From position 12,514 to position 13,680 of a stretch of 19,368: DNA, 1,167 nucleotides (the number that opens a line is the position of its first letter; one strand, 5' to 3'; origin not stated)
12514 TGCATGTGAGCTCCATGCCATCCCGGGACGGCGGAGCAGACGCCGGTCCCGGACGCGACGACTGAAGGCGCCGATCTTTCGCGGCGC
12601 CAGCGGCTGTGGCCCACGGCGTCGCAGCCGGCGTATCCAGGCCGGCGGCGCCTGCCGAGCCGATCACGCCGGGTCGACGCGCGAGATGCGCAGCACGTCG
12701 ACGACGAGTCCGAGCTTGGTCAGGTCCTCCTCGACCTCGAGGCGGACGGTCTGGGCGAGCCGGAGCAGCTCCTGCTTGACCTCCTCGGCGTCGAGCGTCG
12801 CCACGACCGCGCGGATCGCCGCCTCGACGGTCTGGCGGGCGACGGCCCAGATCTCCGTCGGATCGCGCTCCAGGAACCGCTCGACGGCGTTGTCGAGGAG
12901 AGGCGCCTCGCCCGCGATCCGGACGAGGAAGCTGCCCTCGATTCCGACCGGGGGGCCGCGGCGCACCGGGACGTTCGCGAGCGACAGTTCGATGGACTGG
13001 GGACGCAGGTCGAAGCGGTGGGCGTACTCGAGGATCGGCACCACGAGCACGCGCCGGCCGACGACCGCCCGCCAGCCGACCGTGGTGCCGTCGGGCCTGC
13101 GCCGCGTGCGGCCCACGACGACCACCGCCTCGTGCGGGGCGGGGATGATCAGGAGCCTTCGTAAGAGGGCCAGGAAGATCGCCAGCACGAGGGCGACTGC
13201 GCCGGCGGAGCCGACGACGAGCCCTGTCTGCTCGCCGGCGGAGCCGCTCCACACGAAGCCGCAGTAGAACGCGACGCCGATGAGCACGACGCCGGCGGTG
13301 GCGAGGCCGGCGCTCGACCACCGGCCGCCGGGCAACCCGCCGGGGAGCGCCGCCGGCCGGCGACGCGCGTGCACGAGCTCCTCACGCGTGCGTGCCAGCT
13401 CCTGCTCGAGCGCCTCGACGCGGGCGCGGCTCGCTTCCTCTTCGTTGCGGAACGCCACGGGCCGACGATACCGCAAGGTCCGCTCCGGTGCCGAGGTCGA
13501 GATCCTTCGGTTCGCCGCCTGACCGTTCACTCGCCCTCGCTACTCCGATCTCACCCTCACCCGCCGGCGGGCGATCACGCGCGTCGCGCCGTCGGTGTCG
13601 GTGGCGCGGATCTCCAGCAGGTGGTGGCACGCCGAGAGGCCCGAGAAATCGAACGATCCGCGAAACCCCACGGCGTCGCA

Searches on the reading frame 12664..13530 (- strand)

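Call 10: search_protein_families(library=pfam, proteins=[window:12664-13530:-], max_evalue=0.01)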
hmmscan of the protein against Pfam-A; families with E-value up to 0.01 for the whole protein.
window:12664-13530:- (288 aa): 1 family
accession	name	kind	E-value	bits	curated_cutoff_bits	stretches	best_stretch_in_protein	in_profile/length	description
PF01145.31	Band_7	-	3.3e-13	50.5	23.6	1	158-287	24-147/176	SPFH domain / Band 7 family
